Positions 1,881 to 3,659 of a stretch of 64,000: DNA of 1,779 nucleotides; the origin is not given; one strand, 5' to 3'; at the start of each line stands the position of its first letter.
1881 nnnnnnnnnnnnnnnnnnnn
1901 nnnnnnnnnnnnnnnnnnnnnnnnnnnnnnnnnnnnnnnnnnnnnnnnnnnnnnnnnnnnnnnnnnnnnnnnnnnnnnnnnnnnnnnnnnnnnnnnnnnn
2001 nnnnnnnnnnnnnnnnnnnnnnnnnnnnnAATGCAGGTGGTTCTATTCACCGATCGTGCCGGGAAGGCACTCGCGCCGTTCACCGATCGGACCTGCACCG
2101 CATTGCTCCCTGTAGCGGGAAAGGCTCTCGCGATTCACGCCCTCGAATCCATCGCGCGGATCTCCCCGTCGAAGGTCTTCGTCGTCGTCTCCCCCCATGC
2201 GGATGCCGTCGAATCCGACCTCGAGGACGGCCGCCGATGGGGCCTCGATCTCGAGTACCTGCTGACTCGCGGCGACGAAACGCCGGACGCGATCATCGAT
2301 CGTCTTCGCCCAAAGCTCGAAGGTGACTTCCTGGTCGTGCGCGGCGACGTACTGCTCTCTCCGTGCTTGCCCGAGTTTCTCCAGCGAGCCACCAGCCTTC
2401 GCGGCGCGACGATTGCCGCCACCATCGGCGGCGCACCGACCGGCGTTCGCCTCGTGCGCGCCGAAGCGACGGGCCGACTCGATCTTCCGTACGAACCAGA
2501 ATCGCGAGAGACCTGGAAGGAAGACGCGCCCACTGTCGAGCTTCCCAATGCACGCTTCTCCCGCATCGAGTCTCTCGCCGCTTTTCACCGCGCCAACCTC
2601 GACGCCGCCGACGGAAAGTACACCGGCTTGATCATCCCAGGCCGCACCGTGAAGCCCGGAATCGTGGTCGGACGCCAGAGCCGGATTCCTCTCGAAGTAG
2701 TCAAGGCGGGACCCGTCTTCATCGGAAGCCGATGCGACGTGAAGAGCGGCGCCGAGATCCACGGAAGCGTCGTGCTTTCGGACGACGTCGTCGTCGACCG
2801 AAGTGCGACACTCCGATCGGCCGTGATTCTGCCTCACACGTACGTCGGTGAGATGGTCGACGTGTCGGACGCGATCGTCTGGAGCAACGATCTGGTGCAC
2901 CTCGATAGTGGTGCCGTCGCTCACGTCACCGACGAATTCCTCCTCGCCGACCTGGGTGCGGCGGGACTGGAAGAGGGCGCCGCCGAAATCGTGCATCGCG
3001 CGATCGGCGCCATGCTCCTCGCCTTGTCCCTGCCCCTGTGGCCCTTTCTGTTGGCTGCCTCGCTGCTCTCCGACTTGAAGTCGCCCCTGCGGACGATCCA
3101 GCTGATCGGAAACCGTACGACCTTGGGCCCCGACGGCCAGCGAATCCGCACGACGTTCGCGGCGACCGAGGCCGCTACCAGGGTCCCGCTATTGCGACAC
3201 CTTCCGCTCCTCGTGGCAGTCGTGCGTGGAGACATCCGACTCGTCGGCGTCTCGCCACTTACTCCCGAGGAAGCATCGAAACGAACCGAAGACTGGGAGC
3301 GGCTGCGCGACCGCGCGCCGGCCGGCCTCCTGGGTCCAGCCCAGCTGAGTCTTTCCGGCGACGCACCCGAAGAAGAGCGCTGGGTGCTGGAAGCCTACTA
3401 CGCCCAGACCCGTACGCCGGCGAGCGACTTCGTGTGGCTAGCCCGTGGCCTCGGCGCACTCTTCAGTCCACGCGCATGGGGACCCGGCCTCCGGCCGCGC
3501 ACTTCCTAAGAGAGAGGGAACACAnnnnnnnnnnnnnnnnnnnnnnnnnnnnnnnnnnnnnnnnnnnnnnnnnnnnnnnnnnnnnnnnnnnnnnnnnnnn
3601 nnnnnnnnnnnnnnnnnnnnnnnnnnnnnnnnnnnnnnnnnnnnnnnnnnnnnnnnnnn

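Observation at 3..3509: Three consecutive proteins carry polyprenyl-P sugar-phosphate transferase domains, but only the middle one is canonical; the flanking ones are fusions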

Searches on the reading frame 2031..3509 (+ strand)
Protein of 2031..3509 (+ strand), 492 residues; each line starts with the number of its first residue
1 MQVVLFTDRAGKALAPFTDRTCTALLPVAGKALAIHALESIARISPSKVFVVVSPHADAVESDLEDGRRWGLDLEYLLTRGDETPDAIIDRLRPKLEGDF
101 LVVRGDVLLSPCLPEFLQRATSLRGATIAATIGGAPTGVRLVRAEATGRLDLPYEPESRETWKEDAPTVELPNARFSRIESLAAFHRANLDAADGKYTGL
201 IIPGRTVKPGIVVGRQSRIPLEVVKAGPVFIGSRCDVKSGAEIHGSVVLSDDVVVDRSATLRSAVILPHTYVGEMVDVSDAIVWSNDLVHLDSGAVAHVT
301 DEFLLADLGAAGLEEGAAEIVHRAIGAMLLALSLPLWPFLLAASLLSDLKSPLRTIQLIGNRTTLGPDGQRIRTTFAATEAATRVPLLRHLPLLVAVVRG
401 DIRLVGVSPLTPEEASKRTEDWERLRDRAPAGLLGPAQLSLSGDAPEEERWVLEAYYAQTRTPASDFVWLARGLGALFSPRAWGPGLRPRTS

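Call 3: search_protein_families(library=pfam, proteins=[window:2031-3509:+], max_evalue=0.1)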
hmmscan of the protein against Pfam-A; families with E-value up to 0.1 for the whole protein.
window:2031-3509:+ (492 aa): 6 families
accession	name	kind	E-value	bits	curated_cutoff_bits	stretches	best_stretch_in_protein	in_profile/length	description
PF02397.22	Bac_transf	-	5.9e-08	32.9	27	1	388-477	88-177/179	Bacterial sugar transferase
PF00483.29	NTP_transferase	-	9.6e-07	29.1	21.2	1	11-136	10-139/245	Nucleotidyl transferase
PF25084.1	LbH_EIF2B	-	2.8e-05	24.5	54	1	207-287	18-96/105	EIF2B subunit epsilon LbH domain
PF24894.1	Hexapep_GlmU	-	7.2e-05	23.3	23.3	1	237-284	26-72/104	GlmU-like, C-terminal hexapeptide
PF25087.1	GMPPB_C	-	0.00058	20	39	1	228-277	56-105/110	GMPPB C-terminal domain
PF12804.13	NTP_transf_3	-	0.098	13.3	27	0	24-62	17-53/160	MobA-like NTP transferase domain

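Call 4: search_protein_families(library=ncbifam, proteins=[window:2031-3509:+], max_evalue=0.1)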
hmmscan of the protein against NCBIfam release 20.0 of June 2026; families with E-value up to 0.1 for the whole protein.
window:2031-3509:+ (492 aa): 33 families (the best 25 are shown)
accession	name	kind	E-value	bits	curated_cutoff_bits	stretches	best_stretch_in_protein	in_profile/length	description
TIGR03992.1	Arch_glmU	subfamily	2.2e-22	79.5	292.1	2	1-111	1-111/393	bifunctional sugar-1-phosphate nucleotidylyltransferase/acetyltransferase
NF052502.1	man1P_GTase_Rv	exception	5.1e-16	58.5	440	2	4-121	4-122/352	mannose-1-phosphate guanylyltransferase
TIGR01208.1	rmlA_long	equivalog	2.5e-11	43.1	320.25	1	8-119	7-120/353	glucose-1-phosphate thymidylyltransferase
NF041173.1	Sug_nt_acttase_Thmprot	equivalog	3.3e-11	42.8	600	2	187-285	225-323/405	bifunctional sugar-1-phosphate nucleotidylyltransferase/acetyltransferase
NF045761.1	NAMPUrTaseMurU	equivalog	2.9e-09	37.1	250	1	1-110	1-111/226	N-acetylmuramate alpha-1-phosphate uridylyltransferase MurU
TIGR01173.1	glmU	equivalog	9.3e-07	28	366.85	1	24-138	21-134/452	bifunctional UDP-N-acetylglucosamine diphosphorylase/glucosamine-1-phosphate N-acetyltransferase GlmU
NF041313.1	UDPGP_AglF_Halo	equivalog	1.1e-06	28.3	400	1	1-122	1-121/234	UTP--glucose-1-phosphate uridylyltransferase AglF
NF052601.1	undeca_RfbP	equivalog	2.2e-06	27.1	330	1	384-482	143-240/244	undecaprenyl-phosphate galactose phosphotransferase family protein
NF010935.0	PRK14355.1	equivalog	1.3e-05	24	718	1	201-278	258-335/459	bifunctional UDP-N-acetylglucosamine diphosphorylase/glucosamine-1-phosphate N-acetyltransferase GlmU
TIGR03022.1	WbaP_sugtrans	subfamily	2.5e-05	23.7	403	1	388-473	361-445/456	undecaprenyl-phosphate galactose phosphotransferase WbaP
NF010940.0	PRK14360.1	equivalog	0.00011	20.9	602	1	25-109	23-106/452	bifunctional UDP-N-acetylglucosamine diphosphorylase/glucosamine-1-phosphate N-acetyltransferase GlmU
NF010933.0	PRK14353.1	equivalog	0.00028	19.6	505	1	24-67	26-69/453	bifunctional UDP-N-acetylglucosamine diphosphorylase/glucosamine-1-phosphate N-acetyltransferase GlmU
NF010934.1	PRK14354.1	equivalog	0.00036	19.2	450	0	25-138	21-134/447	bifunctional UDP-N-acetylglucosamine diphosphorylase/glucosamine-1-phosphate N-acetyltransferase GlmU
TIGR02092.1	glgD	equivalog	0.00082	18.5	236.6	0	237-291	293-350/370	glucose-1-phosphate adenylyltransferase subunit GlgD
NF010936.0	PRK14356.1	equivalog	0.00087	18.3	666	0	224-278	259-313/456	bifunctional UDP-N-acetylglucosamine diphosphorylase/glucosamine-1-phosphate N-acetyltransferase GlmU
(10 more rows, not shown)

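Call 6: find_encoding_contigs(protein=window:2031-3509:+, flank=10000, max_places=6)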
Protein window:2031-3509:+ (492 aa): no gene with exactly this product is on record in the collection.

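Call 7: find_homologous_proteins(query=window:2031-3509:+)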
Query window:2031-3509:+ (492 aa): 143 proteins with E <= 0.001 among 8000 candidates; the best 120 are listed.
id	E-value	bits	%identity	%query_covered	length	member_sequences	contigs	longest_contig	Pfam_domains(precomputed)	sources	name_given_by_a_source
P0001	0.0e+0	1077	100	100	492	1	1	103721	PF00483.30,PF25087.2,PF02397.23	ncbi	-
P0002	2.9e-262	889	80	100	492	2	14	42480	PF00483.30,PF25087.2,PF02397.23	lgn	-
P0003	6.5e-262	888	81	100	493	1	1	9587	PF00483.30,PF25087.2,PF02397.23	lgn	-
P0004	9.9e-258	874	80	100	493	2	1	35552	PF25087.2,PF02397.23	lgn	-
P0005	3.5e-256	869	80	100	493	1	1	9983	PF00483.30,PF25087.2,PF25084.2,PF02397.23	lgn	-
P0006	4.4e-256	869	79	100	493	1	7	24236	PF00483.30,PF25087.2,PF02397.23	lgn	-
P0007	1.2e-251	854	78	100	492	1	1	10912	PF25087.2,PF02397.23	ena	-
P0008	1.5e-228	778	71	100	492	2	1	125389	PF00483.30,PF25087.2,PF25084.2,PF02397.23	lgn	-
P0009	1.5e-225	768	70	99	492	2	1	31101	PF00483.30,PF25087.2,PF02397.23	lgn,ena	-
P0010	2.3e-176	606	61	99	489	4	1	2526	PF00483.30,PF25087.2,PF02397.23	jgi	-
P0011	1.2e-173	597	58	98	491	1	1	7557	PF00483.30,PF02397.23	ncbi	-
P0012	1.5e-169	583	56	98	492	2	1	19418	PF00483.30,PF02397.23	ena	-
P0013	5.1e-163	562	56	98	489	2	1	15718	PF00483.30,PF25087.2,PF02397.23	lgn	-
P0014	3.0e-162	559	56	100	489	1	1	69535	PF00483.30,PF12804.14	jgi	-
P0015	8.3e-137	475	49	99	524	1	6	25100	PF00483.30,PF00132.31,PF25087.2,PF02397.23,PF12804.14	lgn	-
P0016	9.3e-137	475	48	99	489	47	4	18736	PF00483.30,PF02397.23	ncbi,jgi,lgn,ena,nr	ncbi:MAG: hypothetical protein H6R23_9 [Proteobacteria bacterium]|jgi:NDP-sugar pyrophosphorylase fa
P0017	9.8e-135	469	49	98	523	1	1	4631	PF00483.30,PF00132.31,PF25087.2,PF12804.14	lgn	-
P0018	2.0e-132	461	48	99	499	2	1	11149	PF00483.30,PF25087.2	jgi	jgi:mannose-1-phosphate guanylyltransferase / phosphomannomutase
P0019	5.8e-131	456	47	99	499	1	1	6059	PF00483.30,PF25087.2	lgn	-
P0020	2.3e-130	454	47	99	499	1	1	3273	PF00483.30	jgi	jgi:mannose-1-phosphate guanylyltransferase / phosphomannomutase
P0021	7.3e-130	452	47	99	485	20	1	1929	PF00483.30,PF25087.2,PF02397.23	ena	-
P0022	1.2e-129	452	48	98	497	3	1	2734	PF00483.30,PF25087.2,PF02397.23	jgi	jgi:NDP-sugar pyrophosphorylase family protein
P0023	4.1e-129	450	48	98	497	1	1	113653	PF00483.30,PF00132.31,PF25087.2,PF25084.2,PF02397.23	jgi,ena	-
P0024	1.3e-128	448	48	99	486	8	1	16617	PF00483.30,PF25087.2,PF02397.23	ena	-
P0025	4.4e-128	447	47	98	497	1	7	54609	PF25087.2,PF25084.2,PF02397.23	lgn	-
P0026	8.8e-128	446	46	99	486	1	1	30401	PF00483.30,PF02397.23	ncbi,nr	ncbi:MAG: NDP-sugar synthase [Candidatus Competibacter sp.]|nr:NDP-sugar synthase [Candidatus Compet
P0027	1.7e-127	445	50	99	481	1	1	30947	PF00483.30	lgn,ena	-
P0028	1.6e-125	438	48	98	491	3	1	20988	PF00483.30,PF25087.2,PF02397.23,PF12804.14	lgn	-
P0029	2.9e-125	437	47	99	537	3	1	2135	PF00483.30,PF25087.2,PF25084.2,PF02397.23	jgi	jgi:mannose-1-phosphate guanylyltransferase / phosphomannomutase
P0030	6.5e-125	436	47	98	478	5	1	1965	PF00483.30,PF25087.2,PF25084.2,PF02397.23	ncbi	-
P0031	3.1e-124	434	47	98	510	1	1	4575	PF00483.30,PF25087.2,PF25084.2,PF02397.23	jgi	jgi:mannose-1-phosphate guanylyltransferase / phosphomannomutase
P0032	9.4e-124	432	47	97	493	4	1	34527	PF00483.30,PF25087.2,PF25084.2,PF02397.23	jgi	jgi:mannose-1-phosphate guanylyltransferase / phosphomannomutase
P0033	1.0e-123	432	48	98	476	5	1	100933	PF25087.2,PF02397.23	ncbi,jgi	jgi:mannose-1-phosphate guanylyltransferase / phosphomannomutase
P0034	1.6e-123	432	46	98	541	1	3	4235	PF00483.30,PF25087.2,PF25084.2,PF02397.23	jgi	jgi:mannose-1-phosphate guanylyltransferase/phosphomannomutase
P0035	1.7e-123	432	48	98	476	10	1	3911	PF00483.30,PF25087.2,PF25084.2,PF02397.23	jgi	jgi:mannose-1-phosphate guanylyltransferase/phosphomannomutase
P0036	2.8e-123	431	45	98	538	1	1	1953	PF00483.30,PF25087.2,PF25084.2,PF02397.23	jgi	jgi:NDP-sugar pyrophosphorylase family protein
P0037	6.4e-123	430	44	99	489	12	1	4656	PF00483.30,PF02397.23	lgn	-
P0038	1.8e-122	428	46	99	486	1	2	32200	PF00483.30,PF25087.2,PF02397.23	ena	-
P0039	1.1e-121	426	46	99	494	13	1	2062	PF00483.30,PF25087.2,PF02397.23,PF12804.14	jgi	jgi:NDP-sugar pyrophosphorylase family protein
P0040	1.5e-121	425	46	98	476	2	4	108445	PF25087.2,PF02397.23,PF12804.14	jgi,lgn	jgi:mannose-1-phosphate guanylyltransferase/phosphomannomutase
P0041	1.9e-121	425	46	99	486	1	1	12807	PF25087.2,PF02397.23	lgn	-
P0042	3.6e-121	424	46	99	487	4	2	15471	PF00483.30,PF02397.23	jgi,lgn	jgi:NDP-sugar pyrophosphorylase family protein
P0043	1.1e-120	422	45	98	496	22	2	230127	PF00483.30,PF25087.2,PF02397.23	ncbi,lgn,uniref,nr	ncbi:NDP-sugar pyrophosphorylase, includes eIF-2Bgamma, eIF-2Bepsilon, and LPS biosynthesis proteins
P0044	1.3e-120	422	44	100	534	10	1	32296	PF00483.30,PF25087.2,PF25084.2,PF02397.23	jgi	jgi:mannose-1-phosphate guanylyltransferase / phosphomannomutase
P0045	1.7e-120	422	45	98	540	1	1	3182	PF00483.30,PF25087.2,PF25084.2,PF02397.23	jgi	jgi:mannose-1-phosphate guanylyltransferase / phosphomannomutase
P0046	5.8e-120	420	45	99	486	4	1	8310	PF00483.30,PF25087.2,PF02397.23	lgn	-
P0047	1.6e-119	418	46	99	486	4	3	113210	PF25087.2,PF02397.23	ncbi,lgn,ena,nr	ncbi:MAG: NDP-sugar synthase [Candidatus Competibacteraceae bacterium]|nr:NDP-sugar synthase [Candid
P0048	2.8e-119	418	43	98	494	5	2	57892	PF00483.30,PF02397.23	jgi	jgi:NDP-sugar pyrophosphorylase family protein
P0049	4.8e-119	417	46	98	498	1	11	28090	PF00483.30,PF25087.2,PF02397.23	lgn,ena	-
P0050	9.2e-119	416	45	99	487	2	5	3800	PF00483.30,PF25087.2,PF02397.23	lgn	-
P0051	1.1e-118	416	49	93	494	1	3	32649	PF00483.30,PF12804.14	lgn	-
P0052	2.2e-118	415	48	99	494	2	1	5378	PF00483.30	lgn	-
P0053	2.3e-118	415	46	98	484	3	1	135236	PF00483.30,PF02397.23,PF12804.14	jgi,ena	-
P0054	2.4e-117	411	45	98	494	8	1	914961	PF00483.30,PF25087.2,PF02397.23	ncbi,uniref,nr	ncbi:sugar phosphate nucleotidyltransferase [Thiocapsa sp.]|uniref:sugar phosphate nucleotidyltransf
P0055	2.5e-117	411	47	98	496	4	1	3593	PF00483.30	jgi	jgi:hypothetical protein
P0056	9.2e-117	409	44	98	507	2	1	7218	PF00483.30,PF25087.2,PF02397.23,PF12804.14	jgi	jgi:NDP-sugar pyrophosphorylase family protein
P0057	1.9e-116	408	48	99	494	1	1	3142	PF00483.30,PF12804.14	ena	-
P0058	2.6e-116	408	43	98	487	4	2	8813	PF00483.30,PF25087.2,PF02397.23,PF12804.14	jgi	jgi:mannose-1-phosphate guanylyltransferase/phosphomannomutase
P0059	5.5e-116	407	46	98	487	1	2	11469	PF00483.30,PF25087.2,PF02397.23,PF12804.14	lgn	-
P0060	7.7e-116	406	43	98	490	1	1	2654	PF00483.30,PF25087.2,PF02397.23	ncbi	ncbi:MAG: sugar phosphate nucleotidyltransferase [Candidatus Methylumidiphilus sp.]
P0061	4.9e-115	404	43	99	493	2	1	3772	PF00483.30,PF25087.2,PF02397.23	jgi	jgi:NDP-sugar pyrophosphorylase family protein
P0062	8.4e-115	403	44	98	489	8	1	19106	PF00483.30,PF25087.2,PF02397.23,PF12804.14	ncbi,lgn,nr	ncbi:MAG: NDP-sugar synthase [Proteobacteria bacterium]|nr:NDP-sugar synthase [Pseudomonadota bacter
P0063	8.2e-114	400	44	99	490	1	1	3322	PF00483.30,PF25087.2,PF02397.23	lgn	-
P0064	5.2e-113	397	47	98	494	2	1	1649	PF00483.30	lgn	-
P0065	7.0e-112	393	46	99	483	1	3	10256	PF00483.30,PF00132.31,PF25087.2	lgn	-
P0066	8.2e-112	393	44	99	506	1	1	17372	PF00483.30,PF25087.2,PF02397.23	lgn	-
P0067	1.4e-111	392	43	99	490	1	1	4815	PF00483.30,PF02397.23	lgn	-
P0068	1.6e-111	392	43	99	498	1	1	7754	PF00483.30,PF25087.2,PF02397.23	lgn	-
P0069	4.0e-111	391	45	99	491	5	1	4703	PF00483.30,PF02397.23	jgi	jgi:hypothetical protein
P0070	7.9e-111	390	43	100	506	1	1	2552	PF00132.31,PF25087.2,PF25084.2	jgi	jgi:NDP-sugar pyrophosphorylase family protein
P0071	2.5e-110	388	42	98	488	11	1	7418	PF00483.30,PF00132.31,PF25087.2,PF25084.2,PF02397.23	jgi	jgi:mannose-1-phosphate guanylyltransferase/phosphomannomutase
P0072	7.4e-110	386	53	74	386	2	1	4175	PF00483.30,PF25087.2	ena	-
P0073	1.4e-109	386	43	98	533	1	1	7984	PF00483.30,PF00132.31,PF25087.2,PF25084.2,PF02397.23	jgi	jgi:mannose-1-phosphate guanylyltransferase / phosphomannomutase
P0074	1.9e-108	382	43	99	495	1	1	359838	PF00483.30,PF25087.2,PF02397.23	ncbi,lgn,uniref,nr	ncbi:hypothetical protein CKO25_03250 [Thiocapsa imhoffii]|uniref:NDP-sugar synthase n=1 Tax=Thiocap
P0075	6.0e-108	380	45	98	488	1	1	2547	PF00483.30,PF25087.2,PF02397.23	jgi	jgi:mannose-1-phosphate guanylyltransferase/phosphomannomutase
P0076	1.2e-106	376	43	98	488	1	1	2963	PF00483.30,PF25087.2,PF02397.23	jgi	jgi:NDP-sugar pyrophosphorylase family protein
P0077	4.2e-105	371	39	98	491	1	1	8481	PF00483.30,PF02397.23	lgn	-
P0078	7.7e-105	370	42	98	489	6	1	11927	PF00483.30,PF00132.31,PF25087.2,PF02397.23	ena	-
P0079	1.5e-104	369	40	98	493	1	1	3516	PF00483.30,PF00132.31,PF25087.2,PF02397.23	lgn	-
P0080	1.5e-104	369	43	98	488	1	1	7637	PF00483.30,PF25087.2,PF02397.23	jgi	jgi:NDP-sugar pyrophosphorylase family protein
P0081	4.7e-104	367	42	99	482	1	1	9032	PF00483.30,PF25087.2,PF02397.23,PF12804.14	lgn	-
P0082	6.8e-104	367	44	98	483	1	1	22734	PF00483.30,PF02397.23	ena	-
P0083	7.1e-104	367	42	98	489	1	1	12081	PF00483.30,PF02397.23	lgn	-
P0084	2.5e-103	365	43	98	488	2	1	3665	PF00483.30,PF25087.2,PF02397.23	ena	-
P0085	4.0e-103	364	43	98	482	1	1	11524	PF00483.30,PF25087.2,PF02397.23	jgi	jgi:NDP-sugar pyrophosphorylase family protein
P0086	4.3e-103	364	40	98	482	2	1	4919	PF00483.30,PF00132.31,PF25087.2,PF25084.2,PF02397.23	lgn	-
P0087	3.4e-102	361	42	99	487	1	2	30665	PF00483.30,PF25087.2,PF02397.23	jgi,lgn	-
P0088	3.9e-102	361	42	98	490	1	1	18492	PF00483.30,PF25087.2,PF25084.2,PF02397.23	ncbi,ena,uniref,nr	ncbi:NDP-sugar synthase [uncultured Thiodictyon sp.]|uniref:NDP-sugar synthase n=1 Tax=uncultured Th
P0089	7.8e-102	360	42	98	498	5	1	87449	PF00483.30,PF25087.2,PF02397.23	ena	-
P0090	8.1e-102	360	42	98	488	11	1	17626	PF00483.30,PF25087.2,PF02397.23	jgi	jgi:NDP-sugar pyrophosphorylase family protein/lipopolysaccharide/colanic/teichoic acid biosynthesis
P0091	1.0e-101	360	41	98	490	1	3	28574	PF00483.30,PF25087.2,PF25084.2,PF02397.23,PF24894.2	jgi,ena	jgi:mannose-1-phosphate guanylyltransferase/phosphomannomutase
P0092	1.3e-101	359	39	98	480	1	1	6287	PF00483.30,PF25087.2,PF02397.23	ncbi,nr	ncbi:MAG: NDP-sugar synthase [Methylovulum sp.]|nr:NDP-sugar synthase [Methylovulum sp.]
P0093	1.7e-101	359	44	98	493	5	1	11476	PF00483.30,PF25087.2,PF02397.23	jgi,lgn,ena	jgi:NDP-sugar pyrophosphorylase family protein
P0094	2.9e-101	358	41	98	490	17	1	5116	PF00483.30,PF25087.2,PF25084.2,PF02397.23,PF24894.2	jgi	jgi:NDP-sugar pyrophosphorylase family protein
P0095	5.3e-101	357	41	98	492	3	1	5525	PF00483.30,PF00132.31,PF25087.2,PF25084.2,PF02397.23,PF24894.2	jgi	jgi:NDP-sugar pyrophosphorylase family protein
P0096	8.2e-101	357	40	98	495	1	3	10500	PF00483.30,PF25087.2,PF25084.2,PF02397.23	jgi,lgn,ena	-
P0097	2.0e-100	355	42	98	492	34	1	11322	PF00483.30,PF25087.2,PF25084.2,PF02397.23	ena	-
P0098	2.9e-100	355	41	98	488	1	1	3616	PF00483.30,PF25087.2,PF25084.2,PF02397.23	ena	-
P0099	4.4e-100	354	41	98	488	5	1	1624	PF00483.30,PF00132.31,PF25087.2,PF02397.23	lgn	-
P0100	4.7e-100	354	42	98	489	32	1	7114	PF00483.30,PF00132.31,PF25087.2,PF25084.2,PF02397.23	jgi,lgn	jgi:NDP-sugar pyrophosphorylase family protein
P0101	8.2e-100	353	41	98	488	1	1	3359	PF00483.30,PF25087.2,PF25084.2,PF02397.23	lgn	-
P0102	8.8e-100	353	41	98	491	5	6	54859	PF00483.30,PF25087.2,PF25084.2,PF02397.23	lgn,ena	-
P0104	6.7e-99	350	38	98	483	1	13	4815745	PF00483.30,PF00132.31,PF25087.2,PF02397.23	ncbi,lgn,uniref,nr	ncbi:NDP-sugar synthase [Methylobacter sp. S3L5C]|uniref:nucleotidyltransferase family protein n=1 T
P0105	6.9e-99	350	42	98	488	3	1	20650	PF00483.30,PF25087.2,PF02397.23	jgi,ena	-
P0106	1.4e-98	349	41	98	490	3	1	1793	PF00483.30,PF00132.31,PF25087.2,PF02397.23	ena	-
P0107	1.7e-98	349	40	98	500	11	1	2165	PF00483.30,PF25087.2,PF25084.2,PF02397.23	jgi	jgi:NDP-sugar pyrophosphorylase family protein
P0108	2.4e-98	349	42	98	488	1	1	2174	PF00483.30,PF00132.31,PF25087.2,PF25084.2,PF02397.23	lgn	-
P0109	2.5e-98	348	42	98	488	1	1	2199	PF00483.30,PF25087.2,PF25084.2,PF02397.23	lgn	-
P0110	7.8e-98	347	43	98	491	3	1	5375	PF00483.30,PF25087.2,PF02397.23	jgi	jgi:mannose-1-phosphate guanylyltransferase / phosphomannomutase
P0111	2.2e-97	345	44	64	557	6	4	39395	PF00483.30,PF25087.2,PF25084.2,PF02397.23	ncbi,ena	-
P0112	2.3e-97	345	43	98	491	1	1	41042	PF00483.30,PF25087.2,PF25084.2,PF02397.23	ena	-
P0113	9.0e-97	343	43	98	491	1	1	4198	PF00483.30,PF25087.2,PF02397.23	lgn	-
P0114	1.4e-96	343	41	98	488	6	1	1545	PF00483.30,PF25087.2,PF02397.23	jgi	jgi:NDP-sugar pyrophosphorylase family protein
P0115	4.5e-96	341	40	98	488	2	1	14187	PF00483.30,PF25087.2,PF02397.23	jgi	jgi:NDP-sugar pyrophosphorylase family protein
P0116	7.2e-96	340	40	98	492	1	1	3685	PF00483.30,PF25087.2,PF25084.2,PF02397.23,PF12804.14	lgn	-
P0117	7.7e-96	340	41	98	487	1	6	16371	PF00483.30,PF25087.2,PF25084.2,PF02397.23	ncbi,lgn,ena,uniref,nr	ncbi:NDP-sugar synthase [uncultured Thiodictyon sp.]|uniref:NDP-sugar synthase n=1 Tax=uncultured Th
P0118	1.3e-94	336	40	98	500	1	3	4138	PF00483.30,PF25087.2,PF02397.23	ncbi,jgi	jgi:NDP-sugar pyrophosphorylase family protein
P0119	2.9e-93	332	43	88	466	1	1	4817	PF25087.2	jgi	jgi:NDP-sugar pyrophosphorylase family protein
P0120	1.1e-90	323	39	98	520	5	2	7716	PF00483.30,PF25087.2,PF02397.23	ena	-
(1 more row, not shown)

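Call 8: find_encoding_contigs(protein=P0001, flank=10000, max_places=3)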
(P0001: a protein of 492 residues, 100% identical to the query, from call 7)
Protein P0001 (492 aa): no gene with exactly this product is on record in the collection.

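Call 9: find_encoding_contigs(protein=P0104, flank=10000, max_places=2)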
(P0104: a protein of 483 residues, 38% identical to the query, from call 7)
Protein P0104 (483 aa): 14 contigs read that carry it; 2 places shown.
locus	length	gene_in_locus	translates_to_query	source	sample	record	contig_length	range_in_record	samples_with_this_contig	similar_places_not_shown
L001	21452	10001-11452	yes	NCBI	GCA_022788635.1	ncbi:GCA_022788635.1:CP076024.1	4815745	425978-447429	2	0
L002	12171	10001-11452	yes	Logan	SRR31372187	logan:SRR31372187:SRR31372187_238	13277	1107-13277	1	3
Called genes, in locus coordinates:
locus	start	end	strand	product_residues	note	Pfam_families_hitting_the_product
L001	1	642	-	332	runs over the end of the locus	PF00535:Glycos_transf_2, PF13641:Glyco_tranf_2_3, PF13506:Glyco_transf_21 (faint), PF13632:Glyco_trans_2_3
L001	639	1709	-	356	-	PF20706:GT4-conflict, PF00534:Glycos_transf_1, PF13692:Glyco_trans_1_4, PF13524:Glyco_trans_1_2 (weak)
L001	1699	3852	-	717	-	-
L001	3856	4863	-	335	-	PF02563:Poly_export, PF22461:SLBB_2 (weak), PF10531:SLBB, PF22461:SLBB_2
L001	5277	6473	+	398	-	PF00535:Glycos_transf_2, PF13641:Glyco_tranf_2_3, PF13632:Glyco_trans_2_3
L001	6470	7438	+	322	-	PF00535:Glycos_transf_2, PF13641:Glyco_tranf_2_3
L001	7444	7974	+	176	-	PF25084:LbH_EIF2B (faint), PF00132:Hexapep (weak)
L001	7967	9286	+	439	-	PF02397:Bac_transf (faint), PF03808:Glyco_tran_WecG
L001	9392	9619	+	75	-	PF02397:Bac_transf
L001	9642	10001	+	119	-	PF02397:Bac_transf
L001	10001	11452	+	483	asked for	PF00483:NTP_transferase, PF00132:Hexapep (faint), PF25087:GMPPB_C (weak), PF02397:Bac_transf (weak)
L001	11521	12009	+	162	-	PF13581:HATPase_c_2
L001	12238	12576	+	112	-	PF01740:STAS, PF13466:STAS_2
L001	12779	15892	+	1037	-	PF00072:Response_reg, PF00989:PAS, PF08448:PAS_4, PF13426:PAS_9, PF00512:HisKA, PF02518:HATPase_c, PF00072:Response_reg, PF01627:Hpt, +3 more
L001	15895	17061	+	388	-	PF00072:Response_reg, PF07228:SpoIIE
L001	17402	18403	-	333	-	PF14525:AraC_binding_2, PF07883:Cupin_2 (weak), PF12833:HTH_18, PF00165:HTH_AraC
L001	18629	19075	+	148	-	-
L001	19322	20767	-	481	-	PF14691:Fer4_20, PF00890:FAD_binding_2 (weak), PF01266:DAO (weak), PF07992:Pyr_redox_2, PF12831:FAD_oxidored, PF13450:NAD_binding_8, PF01593:Amino_oxidase, PF07992:Pyr_redox_2, +4 more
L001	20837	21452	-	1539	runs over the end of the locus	PF00310:GATase_2, PF04898:Glu_syn_central, PF01645:Glu_synthase, PF01493:GXGXG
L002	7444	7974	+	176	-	PF25084:LbH_EIF2B (faint), PF00132:Hexapep (weak)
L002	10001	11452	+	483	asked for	PF00483:NTP_transferase, PF00132:Hexapep (faint), PF25087:GMPPB_C (weak), PF02397:Bac_transf (weak)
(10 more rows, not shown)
